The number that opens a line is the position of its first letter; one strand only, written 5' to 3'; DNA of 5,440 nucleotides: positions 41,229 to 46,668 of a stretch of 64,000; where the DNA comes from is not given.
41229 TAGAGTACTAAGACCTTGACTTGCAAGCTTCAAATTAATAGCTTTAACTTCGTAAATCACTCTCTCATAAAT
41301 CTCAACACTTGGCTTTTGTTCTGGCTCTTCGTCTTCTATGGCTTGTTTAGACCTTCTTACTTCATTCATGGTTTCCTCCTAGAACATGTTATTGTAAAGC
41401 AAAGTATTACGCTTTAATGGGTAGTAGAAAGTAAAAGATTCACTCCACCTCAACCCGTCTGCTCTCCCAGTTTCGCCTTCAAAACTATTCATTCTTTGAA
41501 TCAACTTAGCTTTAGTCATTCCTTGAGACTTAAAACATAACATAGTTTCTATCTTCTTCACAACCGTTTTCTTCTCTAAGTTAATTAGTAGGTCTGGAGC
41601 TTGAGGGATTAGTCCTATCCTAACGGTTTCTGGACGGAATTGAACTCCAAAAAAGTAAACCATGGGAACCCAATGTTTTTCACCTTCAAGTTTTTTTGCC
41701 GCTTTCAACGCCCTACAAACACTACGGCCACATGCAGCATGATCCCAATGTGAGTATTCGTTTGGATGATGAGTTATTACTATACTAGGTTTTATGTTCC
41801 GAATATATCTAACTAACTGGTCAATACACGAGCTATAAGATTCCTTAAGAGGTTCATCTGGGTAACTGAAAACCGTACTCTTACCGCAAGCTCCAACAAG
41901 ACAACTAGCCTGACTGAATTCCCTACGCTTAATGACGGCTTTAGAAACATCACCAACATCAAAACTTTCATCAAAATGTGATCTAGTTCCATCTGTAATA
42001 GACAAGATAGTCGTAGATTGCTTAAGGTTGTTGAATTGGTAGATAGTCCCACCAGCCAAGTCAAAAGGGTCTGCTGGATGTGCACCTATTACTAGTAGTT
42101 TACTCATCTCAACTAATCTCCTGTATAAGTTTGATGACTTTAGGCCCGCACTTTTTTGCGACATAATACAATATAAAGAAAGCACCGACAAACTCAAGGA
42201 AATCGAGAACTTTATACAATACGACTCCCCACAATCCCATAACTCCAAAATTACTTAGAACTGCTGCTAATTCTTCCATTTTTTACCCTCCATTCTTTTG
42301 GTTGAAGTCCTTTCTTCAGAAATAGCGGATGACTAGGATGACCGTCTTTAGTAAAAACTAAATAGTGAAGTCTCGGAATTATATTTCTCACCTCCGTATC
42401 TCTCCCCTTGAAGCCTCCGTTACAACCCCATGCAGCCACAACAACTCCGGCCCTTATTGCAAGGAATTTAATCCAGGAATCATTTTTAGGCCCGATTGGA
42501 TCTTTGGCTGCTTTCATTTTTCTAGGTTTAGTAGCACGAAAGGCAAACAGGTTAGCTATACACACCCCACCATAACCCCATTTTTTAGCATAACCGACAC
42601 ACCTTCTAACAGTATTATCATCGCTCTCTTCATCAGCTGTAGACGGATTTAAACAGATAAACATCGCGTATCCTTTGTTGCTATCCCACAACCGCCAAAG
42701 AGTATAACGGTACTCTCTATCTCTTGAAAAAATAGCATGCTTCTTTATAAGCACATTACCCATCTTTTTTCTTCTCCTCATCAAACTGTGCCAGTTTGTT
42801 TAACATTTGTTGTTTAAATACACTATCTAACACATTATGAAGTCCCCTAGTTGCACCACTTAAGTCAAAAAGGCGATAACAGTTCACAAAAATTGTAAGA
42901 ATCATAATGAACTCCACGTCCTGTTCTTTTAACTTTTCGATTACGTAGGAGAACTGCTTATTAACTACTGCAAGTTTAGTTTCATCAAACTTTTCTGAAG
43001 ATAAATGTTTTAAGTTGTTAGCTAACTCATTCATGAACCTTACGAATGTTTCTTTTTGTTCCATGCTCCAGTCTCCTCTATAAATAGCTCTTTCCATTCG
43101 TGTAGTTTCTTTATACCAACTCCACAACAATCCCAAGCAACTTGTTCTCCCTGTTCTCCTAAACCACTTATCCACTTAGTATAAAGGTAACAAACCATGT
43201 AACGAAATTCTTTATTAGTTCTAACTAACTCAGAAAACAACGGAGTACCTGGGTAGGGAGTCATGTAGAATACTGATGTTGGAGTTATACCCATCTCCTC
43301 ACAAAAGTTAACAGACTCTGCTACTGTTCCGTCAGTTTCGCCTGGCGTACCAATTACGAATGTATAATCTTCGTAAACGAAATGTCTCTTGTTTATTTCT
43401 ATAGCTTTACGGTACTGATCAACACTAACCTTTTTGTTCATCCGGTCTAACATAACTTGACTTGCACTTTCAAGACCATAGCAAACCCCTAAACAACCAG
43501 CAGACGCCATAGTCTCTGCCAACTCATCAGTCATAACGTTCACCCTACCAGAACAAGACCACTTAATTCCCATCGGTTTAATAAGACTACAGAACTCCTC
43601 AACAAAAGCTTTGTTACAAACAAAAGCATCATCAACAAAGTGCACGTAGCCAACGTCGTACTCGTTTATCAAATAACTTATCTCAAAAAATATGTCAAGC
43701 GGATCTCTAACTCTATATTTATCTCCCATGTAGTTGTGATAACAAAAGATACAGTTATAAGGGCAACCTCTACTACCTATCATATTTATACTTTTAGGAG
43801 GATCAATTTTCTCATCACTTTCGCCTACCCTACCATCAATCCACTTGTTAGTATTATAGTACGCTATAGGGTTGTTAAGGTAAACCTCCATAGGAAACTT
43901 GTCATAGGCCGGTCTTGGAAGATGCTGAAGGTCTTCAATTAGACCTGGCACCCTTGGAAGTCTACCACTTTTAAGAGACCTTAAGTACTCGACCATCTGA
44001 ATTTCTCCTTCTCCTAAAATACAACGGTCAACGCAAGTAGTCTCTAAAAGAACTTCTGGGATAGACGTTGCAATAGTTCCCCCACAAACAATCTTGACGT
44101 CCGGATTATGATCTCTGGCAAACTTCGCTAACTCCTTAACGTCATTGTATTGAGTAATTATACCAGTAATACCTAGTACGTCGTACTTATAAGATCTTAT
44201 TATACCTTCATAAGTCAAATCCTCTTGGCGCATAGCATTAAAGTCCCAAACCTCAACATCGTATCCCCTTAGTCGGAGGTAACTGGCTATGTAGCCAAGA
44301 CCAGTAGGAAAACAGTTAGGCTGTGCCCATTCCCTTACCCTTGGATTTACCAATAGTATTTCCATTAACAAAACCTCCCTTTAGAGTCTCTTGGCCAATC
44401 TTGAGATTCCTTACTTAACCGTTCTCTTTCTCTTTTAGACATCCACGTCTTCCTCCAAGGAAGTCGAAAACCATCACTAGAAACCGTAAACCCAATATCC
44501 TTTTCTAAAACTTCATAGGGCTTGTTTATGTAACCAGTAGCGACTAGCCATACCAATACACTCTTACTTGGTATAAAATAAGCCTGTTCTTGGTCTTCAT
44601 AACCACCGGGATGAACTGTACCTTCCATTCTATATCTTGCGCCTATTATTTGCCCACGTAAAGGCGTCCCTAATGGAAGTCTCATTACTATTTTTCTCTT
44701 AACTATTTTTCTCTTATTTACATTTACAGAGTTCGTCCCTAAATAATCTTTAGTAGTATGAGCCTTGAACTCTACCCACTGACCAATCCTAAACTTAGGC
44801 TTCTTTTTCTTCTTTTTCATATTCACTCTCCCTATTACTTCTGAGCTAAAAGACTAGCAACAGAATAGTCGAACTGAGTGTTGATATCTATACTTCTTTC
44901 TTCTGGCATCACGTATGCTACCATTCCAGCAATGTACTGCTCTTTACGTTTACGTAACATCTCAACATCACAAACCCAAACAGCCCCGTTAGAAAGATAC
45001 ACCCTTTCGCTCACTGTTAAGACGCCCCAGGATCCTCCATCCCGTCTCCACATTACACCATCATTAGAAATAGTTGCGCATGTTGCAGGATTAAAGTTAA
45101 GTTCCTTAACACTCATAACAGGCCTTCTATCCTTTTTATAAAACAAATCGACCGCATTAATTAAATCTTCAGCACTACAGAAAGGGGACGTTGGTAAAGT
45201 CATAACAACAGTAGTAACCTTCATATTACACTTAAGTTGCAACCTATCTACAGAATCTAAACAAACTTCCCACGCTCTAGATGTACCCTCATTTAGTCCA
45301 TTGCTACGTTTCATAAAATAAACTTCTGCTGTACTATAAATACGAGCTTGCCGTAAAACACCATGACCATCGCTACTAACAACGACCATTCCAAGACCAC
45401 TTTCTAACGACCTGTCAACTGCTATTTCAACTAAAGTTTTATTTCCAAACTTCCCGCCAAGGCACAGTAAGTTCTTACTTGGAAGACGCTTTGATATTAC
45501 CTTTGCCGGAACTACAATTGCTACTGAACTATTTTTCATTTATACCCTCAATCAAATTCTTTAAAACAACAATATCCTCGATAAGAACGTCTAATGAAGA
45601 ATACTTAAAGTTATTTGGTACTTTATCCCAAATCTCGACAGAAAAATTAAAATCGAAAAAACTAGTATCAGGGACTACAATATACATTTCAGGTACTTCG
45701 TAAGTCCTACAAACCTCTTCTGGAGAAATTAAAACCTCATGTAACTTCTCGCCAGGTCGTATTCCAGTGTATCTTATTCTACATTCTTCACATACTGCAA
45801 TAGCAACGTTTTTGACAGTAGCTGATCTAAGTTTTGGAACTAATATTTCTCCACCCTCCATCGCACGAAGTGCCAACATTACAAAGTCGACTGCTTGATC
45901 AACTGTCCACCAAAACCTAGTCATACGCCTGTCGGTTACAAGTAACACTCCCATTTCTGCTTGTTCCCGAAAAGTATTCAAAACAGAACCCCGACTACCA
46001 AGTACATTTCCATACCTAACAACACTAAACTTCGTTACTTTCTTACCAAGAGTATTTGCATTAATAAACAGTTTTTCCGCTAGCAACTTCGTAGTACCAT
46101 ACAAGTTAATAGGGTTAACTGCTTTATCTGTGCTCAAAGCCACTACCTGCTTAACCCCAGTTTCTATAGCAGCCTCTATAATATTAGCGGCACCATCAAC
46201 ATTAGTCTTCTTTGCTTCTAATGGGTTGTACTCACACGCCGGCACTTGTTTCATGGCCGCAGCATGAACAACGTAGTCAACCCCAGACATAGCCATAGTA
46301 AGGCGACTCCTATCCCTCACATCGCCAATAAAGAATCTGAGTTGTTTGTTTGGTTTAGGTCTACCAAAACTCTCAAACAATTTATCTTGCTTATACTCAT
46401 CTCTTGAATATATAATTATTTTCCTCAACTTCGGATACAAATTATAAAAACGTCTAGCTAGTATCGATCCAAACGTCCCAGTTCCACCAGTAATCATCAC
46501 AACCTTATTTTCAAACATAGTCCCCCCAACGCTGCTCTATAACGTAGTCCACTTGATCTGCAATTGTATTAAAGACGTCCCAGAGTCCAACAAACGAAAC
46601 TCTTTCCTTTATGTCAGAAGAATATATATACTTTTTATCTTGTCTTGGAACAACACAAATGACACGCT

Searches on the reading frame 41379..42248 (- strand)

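Call 18: search_protein_families(library=phrogs, proteins=[window:41379-42248:-], max_evalue=0.001)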
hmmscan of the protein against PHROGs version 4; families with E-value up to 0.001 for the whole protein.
window:41379-42248:- (289 aa): 1 family
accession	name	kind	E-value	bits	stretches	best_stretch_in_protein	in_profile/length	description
phrog_11796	-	unknown function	5.4e-11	44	1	49-277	2-211/217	-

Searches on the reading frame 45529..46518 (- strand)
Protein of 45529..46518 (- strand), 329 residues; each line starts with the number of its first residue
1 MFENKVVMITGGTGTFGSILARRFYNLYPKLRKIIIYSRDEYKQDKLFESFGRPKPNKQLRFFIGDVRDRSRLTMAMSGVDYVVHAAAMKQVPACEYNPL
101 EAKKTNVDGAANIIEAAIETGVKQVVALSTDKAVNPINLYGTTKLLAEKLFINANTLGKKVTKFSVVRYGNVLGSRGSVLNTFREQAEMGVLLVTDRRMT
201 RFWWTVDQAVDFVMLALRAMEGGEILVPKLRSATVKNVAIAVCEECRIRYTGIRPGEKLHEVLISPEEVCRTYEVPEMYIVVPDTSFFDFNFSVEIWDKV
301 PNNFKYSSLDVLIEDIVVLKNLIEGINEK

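Call 18: search_protein_families(library=phrogs, proteins=[window:45529-46518:-], max_evalue=0.001)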
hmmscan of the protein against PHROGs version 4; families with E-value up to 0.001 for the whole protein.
window:45529-46518:- (329 aa): 1 family
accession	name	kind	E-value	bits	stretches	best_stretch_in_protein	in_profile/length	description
phrog_540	-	DNA, RNA and nucleotide metabolism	9.3e-36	124.5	1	3-260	291-563/715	nucleotide-sugar epimerase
